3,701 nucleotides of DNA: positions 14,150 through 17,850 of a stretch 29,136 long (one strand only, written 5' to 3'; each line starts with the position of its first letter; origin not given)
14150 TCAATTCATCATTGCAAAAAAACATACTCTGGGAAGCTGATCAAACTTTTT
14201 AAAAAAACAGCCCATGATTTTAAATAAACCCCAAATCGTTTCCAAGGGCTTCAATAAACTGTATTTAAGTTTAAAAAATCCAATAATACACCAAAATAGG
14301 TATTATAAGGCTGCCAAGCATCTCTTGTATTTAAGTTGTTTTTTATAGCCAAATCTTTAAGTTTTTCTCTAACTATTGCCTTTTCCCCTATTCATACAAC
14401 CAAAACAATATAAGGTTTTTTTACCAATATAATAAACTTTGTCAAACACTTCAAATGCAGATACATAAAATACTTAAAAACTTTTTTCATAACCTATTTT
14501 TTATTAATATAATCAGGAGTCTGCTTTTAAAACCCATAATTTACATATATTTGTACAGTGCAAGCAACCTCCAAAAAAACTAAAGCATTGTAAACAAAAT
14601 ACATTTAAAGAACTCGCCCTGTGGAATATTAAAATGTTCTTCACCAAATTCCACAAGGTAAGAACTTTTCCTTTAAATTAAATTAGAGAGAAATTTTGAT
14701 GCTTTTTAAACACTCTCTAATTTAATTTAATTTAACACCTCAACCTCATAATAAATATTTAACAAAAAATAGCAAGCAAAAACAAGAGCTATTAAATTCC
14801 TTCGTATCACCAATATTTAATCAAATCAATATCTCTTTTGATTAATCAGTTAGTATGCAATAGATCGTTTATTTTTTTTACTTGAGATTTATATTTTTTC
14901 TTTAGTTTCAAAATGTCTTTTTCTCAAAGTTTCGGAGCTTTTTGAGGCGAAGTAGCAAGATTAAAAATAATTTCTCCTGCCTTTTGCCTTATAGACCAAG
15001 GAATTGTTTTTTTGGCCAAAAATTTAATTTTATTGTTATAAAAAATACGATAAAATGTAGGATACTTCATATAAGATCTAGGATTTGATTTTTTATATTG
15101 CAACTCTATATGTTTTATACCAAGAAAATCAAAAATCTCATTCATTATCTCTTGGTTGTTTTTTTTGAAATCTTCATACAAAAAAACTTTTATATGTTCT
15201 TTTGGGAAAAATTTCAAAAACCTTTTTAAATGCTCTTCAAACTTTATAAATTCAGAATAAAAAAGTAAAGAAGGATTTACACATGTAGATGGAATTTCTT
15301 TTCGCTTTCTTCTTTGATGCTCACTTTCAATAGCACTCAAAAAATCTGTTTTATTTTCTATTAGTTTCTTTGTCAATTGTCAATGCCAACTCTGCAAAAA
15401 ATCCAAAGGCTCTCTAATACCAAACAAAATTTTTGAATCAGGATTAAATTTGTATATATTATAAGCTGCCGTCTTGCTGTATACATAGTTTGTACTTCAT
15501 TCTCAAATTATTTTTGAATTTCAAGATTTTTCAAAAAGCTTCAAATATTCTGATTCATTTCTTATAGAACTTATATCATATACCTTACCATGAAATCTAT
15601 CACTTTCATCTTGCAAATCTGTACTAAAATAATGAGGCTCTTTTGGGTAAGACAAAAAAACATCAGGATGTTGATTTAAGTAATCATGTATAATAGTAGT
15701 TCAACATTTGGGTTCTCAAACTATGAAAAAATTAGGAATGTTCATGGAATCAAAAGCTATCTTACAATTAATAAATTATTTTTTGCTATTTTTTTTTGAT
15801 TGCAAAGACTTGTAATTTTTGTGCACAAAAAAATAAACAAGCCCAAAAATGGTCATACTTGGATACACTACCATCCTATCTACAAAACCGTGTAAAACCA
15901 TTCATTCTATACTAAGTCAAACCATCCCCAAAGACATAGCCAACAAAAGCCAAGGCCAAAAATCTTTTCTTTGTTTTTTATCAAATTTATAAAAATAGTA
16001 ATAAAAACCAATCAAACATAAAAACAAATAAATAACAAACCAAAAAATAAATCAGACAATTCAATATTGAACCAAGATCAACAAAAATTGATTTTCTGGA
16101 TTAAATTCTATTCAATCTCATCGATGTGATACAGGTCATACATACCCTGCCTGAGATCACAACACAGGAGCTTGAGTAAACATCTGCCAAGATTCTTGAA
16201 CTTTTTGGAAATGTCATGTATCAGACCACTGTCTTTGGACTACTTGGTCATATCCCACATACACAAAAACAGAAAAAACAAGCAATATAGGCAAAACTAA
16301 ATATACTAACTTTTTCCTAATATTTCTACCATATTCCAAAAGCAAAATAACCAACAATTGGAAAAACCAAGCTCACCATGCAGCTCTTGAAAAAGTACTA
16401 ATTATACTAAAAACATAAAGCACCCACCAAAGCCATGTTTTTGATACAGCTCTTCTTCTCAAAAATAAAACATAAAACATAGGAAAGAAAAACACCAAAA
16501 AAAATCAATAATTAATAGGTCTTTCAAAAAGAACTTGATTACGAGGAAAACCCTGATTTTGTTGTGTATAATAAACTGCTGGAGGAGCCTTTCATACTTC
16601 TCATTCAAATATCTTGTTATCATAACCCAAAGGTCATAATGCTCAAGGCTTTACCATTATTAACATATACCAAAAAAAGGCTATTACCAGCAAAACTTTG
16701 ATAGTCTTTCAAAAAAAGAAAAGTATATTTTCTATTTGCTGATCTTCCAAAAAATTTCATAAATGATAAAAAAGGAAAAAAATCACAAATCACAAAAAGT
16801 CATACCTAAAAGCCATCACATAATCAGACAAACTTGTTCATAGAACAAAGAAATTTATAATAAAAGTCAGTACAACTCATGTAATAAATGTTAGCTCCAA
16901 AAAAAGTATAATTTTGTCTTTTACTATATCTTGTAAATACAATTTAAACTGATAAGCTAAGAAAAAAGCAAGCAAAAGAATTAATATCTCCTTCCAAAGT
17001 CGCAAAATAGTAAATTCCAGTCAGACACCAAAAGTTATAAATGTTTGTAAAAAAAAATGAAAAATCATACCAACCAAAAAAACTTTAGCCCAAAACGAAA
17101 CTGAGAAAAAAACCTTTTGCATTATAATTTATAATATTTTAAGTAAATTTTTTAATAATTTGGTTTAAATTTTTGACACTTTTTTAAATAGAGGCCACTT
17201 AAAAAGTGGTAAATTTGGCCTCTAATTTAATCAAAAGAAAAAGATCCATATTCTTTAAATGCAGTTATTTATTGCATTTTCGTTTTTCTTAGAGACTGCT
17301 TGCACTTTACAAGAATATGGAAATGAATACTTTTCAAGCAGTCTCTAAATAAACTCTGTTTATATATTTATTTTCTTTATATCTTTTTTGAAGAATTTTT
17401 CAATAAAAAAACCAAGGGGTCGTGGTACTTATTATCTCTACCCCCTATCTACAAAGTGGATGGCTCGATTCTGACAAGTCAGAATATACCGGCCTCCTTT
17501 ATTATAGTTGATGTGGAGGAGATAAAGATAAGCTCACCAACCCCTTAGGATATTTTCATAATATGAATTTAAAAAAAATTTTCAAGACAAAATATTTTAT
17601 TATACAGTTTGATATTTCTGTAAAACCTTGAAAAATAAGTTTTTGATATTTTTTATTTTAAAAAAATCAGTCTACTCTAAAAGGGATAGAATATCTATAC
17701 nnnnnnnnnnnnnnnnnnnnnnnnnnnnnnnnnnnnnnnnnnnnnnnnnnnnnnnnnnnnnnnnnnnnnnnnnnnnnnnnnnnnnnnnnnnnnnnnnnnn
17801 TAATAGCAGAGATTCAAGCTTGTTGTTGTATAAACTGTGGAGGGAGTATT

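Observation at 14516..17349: Unrecognised repeated structured element: two inverted copies with covarying hairpins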

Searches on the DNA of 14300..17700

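Call 5: search_rna_families(source=window, start=14300, end=17700, threshold=evalue, max_evalue=10, show_alignments=4)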
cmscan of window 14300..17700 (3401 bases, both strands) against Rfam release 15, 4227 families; matches with E-value up to 10: 7.
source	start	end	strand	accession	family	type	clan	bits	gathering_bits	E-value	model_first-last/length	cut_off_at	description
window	17405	17554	-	RF00013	6S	Gene;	-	44.2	46.4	6.6e-07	1-187/187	no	6S / SsrS RNA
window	15161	15219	-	RF03697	mir-722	Gene; miRNA;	-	25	81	0.098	1-67/67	no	mir-722 microRNA precursor family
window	17381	17443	+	RF02693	psm_mec_RNA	Gene; sRNA;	-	23.9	85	3.5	1-143/143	no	psm_mec locus RNA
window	17191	17278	-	RF02822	Srn266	Gene; sRNA;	-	23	63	1.5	1-112/112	no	Streptococcus RNA 266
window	14900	14944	+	RF04001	mir-7918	Gene; miRNA;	-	21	80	0.47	1-58/58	no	mir-7918 microRNA precursor family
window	17470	17550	-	RF00581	SNORD12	Gene; snRNA; snoRNA; CD-box;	CL00044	19.3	43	2.3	1-90/90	no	Small nucleolar SNORD12/SNORD106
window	16579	16629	-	RF01175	snoU83D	Gene; snRNA; snoRNA; CD-box;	-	18.2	55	6.1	1-81/81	no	Small nucleolar RNA U83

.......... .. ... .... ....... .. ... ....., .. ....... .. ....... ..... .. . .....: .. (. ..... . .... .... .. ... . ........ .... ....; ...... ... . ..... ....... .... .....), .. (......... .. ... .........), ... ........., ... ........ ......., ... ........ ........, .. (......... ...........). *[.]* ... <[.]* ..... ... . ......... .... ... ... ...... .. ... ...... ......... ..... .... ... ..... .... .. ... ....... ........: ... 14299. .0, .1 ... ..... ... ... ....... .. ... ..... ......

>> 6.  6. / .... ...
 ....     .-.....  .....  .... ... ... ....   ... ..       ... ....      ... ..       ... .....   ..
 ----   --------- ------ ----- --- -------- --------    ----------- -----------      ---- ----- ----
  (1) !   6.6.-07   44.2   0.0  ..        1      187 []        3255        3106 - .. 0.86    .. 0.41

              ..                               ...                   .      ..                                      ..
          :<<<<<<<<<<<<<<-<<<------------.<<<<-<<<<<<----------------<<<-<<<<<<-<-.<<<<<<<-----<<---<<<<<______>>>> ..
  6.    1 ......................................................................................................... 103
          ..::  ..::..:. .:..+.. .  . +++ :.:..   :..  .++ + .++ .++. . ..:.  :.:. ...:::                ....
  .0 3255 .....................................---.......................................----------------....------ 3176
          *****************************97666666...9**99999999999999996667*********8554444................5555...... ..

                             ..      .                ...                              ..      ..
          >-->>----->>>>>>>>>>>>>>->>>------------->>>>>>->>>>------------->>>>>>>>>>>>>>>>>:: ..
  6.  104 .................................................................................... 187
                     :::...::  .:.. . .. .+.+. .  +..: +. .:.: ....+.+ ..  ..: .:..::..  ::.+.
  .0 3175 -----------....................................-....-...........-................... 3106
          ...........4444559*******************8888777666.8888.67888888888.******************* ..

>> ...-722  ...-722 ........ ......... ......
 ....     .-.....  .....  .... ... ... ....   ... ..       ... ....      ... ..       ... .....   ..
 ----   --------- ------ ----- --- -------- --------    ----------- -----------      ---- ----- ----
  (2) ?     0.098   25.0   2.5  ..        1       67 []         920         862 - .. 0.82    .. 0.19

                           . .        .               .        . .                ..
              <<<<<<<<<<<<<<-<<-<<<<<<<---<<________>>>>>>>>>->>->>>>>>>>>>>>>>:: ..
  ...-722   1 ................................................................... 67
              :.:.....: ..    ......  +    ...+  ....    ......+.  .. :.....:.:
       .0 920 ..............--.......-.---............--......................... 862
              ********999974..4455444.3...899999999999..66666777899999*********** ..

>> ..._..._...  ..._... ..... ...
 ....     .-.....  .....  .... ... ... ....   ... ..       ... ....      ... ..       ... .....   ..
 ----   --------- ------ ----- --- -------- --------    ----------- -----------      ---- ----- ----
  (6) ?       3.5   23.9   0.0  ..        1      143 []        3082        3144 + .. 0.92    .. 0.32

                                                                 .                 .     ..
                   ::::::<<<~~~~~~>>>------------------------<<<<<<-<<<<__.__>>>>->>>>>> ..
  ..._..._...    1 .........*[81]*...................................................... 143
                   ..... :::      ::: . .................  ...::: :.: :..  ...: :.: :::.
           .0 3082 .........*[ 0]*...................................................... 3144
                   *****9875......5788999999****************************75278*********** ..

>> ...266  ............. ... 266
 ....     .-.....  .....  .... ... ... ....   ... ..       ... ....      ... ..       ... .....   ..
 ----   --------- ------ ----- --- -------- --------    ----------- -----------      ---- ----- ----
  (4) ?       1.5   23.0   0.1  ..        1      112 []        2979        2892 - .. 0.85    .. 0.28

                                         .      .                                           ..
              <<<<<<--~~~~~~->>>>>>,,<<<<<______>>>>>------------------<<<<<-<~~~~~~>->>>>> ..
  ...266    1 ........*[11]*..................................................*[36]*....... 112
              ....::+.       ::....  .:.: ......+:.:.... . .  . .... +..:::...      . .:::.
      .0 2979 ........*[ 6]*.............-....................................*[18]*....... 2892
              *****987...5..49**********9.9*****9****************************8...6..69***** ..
